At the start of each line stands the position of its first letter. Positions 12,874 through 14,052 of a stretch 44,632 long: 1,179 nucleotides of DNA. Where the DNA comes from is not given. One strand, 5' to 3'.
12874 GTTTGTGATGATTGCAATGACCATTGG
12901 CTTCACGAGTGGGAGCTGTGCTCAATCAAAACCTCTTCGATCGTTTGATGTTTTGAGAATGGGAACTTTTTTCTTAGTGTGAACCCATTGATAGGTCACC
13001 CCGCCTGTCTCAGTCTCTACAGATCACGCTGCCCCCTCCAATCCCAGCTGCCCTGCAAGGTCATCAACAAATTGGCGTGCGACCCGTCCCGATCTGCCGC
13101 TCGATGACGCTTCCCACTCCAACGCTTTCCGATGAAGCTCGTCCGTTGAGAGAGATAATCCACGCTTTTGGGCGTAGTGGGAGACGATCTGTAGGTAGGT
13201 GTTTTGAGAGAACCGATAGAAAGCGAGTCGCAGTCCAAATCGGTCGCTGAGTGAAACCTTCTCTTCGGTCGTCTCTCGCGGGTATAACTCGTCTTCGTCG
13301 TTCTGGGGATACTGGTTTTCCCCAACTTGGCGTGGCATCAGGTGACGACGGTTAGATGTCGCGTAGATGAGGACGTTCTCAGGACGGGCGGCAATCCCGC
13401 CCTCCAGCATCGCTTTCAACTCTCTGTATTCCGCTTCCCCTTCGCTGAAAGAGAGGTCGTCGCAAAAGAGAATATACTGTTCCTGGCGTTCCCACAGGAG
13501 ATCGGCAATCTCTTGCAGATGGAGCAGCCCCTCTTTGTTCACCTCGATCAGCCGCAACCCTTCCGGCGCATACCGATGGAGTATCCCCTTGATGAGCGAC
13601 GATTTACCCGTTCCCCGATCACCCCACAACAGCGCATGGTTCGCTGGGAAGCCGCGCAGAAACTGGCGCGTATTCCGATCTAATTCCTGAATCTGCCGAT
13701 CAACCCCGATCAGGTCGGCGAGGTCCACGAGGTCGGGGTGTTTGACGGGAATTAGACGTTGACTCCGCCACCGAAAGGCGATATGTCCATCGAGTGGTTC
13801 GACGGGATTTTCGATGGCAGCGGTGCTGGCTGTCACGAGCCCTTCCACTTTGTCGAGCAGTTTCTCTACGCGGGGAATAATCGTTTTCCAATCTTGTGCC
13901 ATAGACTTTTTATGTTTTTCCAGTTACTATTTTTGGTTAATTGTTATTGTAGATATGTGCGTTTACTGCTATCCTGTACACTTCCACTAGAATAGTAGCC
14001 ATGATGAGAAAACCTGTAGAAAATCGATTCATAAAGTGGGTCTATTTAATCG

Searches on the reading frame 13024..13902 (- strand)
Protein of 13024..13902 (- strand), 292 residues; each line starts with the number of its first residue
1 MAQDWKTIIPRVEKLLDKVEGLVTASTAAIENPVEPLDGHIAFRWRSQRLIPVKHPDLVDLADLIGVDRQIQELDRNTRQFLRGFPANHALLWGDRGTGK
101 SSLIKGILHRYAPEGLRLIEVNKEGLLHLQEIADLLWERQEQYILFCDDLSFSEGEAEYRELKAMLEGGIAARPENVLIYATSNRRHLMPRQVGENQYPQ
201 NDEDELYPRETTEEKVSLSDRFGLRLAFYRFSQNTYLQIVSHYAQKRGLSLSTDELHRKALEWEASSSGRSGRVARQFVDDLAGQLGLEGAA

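Call 6: search_protein_families(library=pfam, proteins=[window:13024-13902:-], max_evalue=0.01)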
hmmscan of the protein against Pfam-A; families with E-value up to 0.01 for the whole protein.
window:13024-13902:- (292 aa): 5 families
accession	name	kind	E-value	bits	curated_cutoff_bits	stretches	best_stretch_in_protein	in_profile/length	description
PF05673.19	DUF815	-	5.5e-103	343.9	23.8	1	40-285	3-248/249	Protein of unknown function (DUF815)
PF13191.12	AAA_16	-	1.4e-06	29.3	32.6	1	65-123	3-60/167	AAA ATPase domain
PF00004.35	AAA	-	0.00027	21.8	21.2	1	91-189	2-114/131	ATPase family associated with various cellular activities (AAA)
PF20720.3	nSTAND3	-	0.00028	21.1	27.2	1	88-150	18-74/155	Novel STAND NTPase 3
PF12775.13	AAA_7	-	0.0067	16.4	25.8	0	88-122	34-68/181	P-loop containing dynein motor region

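Call 7: search_protein_families(library=padloc, proteins=[window:13024-13902:-], max_evalue=0.01)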
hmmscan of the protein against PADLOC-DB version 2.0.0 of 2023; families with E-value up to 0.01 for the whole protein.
window:13024-13902:- (292 aa): 1 family
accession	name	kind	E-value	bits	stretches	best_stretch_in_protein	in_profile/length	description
PDLC04140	mad8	-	0.0016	16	1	87-140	27-68/314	mads_8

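Call 8: search_protein_families(library=ncbifam, proteins=[window:13024-13902:-], max_evalue=0.01)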
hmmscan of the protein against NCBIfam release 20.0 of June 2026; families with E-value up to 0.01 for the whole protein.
window:13024-13902:- (292 aa): 4 families
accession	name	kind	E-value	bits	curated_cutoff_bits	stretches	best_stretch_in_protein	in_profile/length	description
TIGR03420.1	DnaA_homol_Hda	equivalog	4e-05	23.2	194.8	1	76-160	27-109/226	DnaA regulatory inactivator Hda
TIGR02928.1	TIGR02928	subfamily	6.8e-05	21.9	181.3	1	63-110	16-63/366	orc1/cdc6 family replication initiation protein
NF000868.0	PRK00080.1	equivalog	0.0029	16.5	282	0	83-150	47-111/330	Holliday junction branch migration DNA helicase RuvB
NF003229.0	PRK04195.1-5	equivalog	0.0044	15.8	280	1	61-122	16-76/413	replication factor C large subunit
